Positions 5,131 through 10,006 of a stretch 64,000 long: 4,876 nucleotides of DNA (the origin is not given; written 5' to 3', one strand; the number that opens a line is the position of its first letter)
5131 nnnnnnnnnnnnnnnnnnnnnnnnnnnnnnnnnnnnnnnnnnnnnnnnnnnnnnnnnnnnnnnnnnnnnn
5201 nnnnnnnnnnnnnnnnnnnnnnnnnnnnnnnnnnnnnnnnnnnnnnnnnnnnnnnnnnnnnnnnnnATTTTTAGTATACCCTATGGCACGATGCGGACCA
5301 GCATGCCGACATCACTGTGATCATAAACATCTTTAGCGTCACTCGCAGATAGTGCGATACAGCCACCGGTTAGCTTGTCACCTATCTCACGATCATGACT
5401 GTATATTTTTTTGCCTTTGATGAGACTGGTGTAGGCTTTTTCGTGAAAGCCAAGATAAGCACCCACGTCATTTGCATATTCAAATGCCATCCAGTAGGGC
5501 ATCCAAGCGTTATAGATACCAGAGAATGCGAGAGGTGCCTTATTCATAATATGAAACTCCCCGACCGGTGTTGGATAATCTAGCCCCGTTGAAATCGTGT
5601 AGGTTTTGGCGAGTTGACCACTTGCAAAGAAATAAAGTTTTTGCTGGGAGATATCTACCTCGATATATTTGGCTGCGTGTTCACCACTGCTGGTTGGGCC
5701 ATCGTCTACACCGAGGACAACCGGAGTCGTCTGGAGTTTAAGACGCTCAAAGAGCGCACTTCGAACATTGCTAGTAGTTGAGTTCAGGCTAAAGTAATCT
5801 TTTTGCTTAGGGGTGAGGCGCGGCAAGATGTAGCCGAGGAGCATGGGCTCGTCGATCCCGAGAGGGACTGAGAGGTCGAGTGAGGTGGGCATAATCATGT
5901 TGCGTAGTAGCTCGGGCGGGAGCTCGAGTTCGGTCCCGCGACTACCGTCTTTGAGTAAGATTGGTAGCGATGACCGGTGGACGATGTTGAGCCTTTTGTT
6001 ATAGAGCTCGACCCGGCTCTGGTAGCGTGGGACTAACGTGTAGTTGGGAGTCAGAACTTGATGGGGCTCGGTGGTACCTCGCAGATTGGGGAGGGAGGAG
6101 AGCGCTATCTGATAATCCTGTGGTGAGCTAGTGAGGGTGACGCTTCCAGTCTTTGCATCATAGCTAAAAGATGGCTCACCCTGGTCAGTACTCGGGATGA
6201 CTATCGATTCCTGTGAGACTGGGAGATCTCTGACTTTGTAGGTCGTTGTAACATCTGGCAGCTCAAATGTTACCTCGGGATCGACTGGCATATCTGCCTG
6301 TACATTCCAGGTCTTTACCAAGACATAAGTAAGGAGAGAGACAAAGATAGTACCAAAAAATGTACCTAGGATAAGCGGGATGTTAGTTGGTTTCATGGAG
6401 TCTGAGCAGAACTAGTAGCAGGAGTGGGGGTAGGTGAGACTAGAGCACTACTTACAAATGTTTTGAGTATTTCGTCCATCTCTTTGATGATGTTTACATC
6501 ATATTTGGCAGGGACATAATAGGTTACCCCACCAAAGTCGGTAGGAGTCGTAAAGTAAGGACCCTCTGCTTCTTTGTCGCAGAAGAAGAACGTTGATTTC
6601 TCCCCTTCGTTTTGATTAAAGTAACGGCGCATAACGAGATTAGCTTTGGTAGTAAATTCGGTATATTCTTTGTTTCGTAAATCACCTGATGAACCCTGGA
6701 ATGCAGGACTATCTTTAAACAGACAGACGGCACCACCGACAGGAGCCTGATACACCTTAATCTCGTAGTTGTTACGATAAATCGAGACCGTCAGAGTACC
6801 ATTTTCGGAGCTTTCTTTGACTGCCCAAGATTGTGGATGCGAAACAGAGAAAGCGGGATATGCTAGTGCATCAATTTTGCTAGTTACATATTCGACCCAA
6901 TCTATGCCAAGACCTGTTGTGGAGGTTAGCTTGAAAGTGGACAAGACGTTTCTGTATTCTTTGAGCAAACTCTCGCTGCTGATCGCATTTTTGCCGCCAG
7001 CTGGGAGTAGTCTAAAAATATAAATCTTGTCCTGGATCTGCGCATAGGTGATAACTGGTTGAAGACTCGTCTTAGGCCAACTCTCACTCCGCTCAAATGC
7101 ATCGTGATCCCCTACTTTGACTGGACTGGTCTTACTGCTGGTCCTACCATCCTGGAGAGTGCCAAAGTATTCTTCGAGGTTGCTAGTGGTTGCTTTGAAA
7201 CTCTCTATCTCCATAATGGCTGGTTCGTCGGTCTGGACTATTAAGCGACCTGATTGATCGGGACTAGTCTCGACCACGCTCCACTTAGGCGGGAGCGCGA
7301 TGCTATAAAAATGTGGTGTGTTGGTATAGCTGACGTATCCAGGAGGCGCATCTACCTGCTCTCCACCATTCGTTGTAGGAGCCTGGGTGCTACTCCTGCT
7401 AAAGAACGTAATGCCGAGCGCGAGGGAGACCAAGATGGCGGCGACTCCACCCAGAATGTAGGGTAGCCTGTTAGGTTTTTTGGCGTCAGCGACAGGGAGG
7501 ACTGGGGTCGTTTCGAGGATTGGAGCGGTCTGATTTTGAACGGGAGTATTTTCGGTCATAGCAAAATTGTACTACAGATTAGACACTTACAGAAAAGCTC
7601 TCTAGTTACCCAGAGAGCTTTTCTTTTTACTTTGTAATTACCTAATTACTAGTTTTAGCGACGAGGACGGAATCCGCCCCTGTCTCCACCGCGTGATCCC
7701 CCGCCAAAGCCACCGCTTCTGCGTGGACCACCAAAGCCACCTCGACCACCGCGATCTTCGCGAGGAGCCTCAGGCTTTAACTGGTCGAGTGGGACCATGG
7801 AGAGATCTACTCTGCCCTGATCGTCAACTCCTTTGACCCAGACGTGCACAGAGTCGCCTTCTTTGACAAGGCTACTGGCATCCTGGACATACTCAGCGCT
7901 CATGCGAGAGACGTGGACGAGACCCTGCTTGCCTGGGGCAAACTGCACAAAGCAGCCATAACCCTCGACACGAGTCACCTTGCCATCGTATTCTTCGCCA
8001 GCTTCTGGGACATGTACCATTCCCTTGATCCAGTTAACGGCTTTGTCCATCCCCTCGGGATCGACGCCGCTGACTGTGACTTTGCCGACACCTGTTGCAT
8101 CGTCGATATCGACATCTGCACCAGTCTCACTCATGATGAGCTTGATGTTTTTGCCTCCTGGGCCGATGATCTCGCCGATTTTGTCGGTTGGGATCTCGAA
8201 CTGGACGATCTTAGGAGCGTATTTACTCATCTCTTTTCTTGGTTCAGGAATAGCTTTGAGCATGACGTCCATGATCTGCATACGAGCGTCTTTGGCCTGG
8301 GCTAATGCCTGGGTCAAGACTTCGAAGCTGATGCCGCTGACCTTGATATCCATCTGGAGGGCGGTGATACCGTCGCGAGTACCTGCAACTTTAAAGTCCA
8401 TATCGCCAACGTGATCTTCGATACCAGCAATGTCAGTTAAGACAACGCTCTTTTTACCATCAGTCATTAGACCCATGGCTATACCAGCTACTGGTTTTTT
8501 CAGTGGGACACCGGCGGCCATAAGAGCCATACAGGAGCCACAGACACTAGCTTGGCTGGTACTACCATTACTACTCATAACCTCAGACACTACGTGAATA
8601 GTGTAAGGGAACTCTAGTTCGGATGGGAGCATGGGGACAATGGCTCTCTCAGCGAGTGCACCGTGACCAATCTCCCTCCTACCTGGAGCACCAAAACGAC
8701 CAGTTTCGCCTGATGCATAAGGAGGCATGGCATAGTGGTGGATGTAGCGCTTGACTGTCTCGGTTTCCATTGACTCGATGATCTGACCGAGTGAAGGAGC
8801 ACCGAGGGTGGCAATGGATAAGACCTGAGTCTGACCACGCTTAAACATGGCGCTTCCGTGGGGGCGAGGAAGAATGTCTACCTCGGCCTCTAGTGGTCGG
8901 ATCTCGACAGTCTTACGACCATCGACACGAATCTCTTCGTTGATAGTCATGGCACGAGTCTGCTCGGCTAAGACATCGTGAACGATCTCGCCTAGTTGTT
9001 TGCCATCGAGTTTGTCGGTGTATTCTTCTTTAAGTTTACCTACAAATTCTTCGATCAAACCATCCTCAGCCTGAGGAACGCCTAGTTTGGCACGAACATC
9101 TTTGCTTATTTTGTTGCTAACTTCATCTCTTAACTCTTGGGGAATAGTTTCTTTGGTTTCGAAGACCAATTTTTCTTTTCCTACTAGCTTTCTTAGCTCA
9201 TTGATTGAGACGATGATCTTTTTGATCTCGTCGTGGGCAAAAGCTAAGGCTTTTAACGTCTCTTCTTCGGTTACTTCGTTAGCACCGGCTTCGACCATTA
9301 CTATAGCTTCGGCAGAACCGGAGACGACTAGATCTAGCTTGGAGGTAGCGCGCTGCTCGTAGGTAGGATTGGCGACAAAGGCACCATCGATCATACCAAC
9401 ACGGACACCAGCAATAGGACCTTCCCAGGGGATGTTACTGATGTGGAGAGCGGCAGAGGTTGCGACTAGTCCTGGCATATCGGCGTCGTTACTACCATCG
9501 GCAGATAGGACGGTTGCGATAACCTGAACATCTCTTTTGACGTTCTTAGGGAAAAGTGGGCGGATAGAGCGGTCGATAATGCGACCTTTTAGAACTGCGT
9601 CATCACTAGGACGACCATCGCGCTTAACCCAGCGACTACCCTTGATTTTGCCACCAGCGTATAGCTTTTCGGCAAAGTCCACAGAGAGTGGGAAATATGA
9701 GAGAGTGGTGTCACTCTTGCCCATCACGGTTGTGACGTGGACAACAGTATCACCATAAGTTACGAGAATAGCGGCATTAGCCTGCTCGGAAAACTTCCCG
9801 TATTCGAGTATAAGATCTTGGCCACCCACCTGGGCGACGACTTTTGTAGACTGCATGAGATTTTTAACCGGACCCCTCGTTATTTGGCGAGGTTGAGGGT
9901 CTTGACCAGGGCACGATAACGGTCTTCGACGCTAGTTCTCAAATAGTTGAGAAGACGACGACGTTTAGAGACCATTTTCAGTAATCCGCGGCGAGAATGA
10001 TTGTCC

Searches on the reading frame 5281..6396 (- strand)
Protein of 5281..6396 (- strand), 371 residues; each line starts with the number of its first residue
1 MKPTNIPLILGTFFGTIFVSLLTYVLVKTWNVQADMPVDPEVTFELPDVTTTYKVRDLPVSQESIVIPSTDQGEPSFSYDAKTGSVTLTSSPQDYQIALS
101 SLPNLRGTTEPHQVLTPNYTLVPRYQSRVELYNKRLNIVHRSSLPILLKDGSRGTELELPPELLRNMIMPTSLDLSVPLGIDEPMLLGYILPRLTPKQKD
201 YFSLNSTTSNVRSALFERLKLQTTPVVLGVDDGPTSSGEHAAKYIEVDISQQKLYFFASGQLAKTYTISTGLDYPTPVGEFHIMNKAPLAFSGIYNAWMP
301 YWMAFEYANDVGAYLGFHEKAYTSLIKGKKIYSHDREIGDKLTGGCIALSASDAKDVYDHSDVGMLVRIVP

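Call 17: search_protein_families(library=pfam, proteins=[window:5281-6396:-], max_evalue=0.001)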
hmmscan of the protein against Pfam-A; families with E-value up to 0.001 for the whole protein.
window:5281-6396:- (371 aa): 1 family
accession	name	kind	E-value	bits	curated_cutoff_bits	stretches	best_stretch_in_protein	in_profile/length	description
PF03734.19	YkuD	-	4e-18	66.8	23.4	1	243-369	2-146/146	L,D-transpeptidase catalytic domain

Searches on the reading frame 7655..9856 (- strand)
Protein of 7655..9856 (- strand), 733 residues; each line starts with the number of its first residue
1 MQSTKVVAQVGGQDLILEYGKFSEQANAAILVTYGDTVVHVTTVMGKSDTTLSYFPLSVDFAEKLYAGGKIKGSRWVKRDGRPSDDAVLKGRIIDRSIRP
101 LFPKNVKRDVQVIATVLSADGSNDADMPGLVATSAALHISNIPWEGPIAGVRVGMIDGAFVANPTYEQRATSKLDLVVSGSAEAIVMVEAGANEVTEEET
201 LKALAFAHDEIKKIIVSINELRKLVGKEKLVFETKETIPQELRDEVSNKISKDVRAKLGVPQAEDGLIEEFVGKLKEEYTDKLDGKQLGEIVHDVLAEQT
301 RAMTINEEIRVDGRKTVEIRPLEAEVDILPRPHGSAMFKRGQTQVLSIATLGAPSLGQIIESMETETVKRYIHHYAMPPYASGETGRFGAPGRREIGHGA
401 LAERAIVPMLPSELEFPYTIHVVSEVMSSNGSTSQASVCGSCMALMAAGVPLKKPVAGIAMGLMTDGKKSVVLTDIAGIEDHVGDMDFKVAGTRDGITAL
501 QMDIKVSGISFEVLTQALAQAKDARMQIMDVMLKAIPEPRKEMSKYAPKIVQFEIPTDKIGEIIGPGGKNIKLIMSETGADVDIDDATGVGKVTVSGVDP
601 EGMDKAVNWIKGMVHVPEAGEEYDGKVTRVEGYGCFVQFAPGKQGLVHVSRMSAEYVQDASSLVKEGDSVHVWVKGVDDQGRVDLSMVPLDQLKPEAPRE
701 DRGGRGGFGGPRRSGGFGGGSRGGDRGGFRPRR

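Call 17: search_protein_families(library=pfam, proteins=[window:7655-9856:-], max_evalue=0.001)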
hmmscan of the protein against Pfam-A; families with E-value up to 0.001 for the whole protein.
window:7655-9856:- (733 aa): 7 families
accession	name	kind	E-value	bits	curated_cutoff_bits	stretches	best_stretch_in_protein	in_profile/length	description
PF01138.27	RNase_PH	-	7.9e-50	169.1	25.5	2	318-451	1-130/130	3' exoribonuclease family, domain 1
PF03725.20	RNase_PH_C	-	2.4e-23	82.3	20.8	2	146-209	1-66/67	3' exoribonuclease family, domain 2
PF00575.29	S1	-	2.7e-15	56.9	22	1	617-687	2-73/74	S1 RNA binding domain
PF00013.35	KH_1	-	4.3e-15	55.7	21.5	1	551-611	2-65/66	KH domain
PF22675.2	KH-I_KHDC4-BBP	-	2.2e-05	24.6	30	1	560-585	8-33/76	KHDC4/BBP-like, KH-domain type I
PF03726.19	PNPase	-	7.4e-05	23.6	24.6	1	267-315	33-81/81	Polyribonucleotide nucleotidyltransferase, RNA binding domain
PF23459.1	S1_RRP5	-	0.00011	23.2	27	1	619-681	3-65/72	RRP5 S1 domain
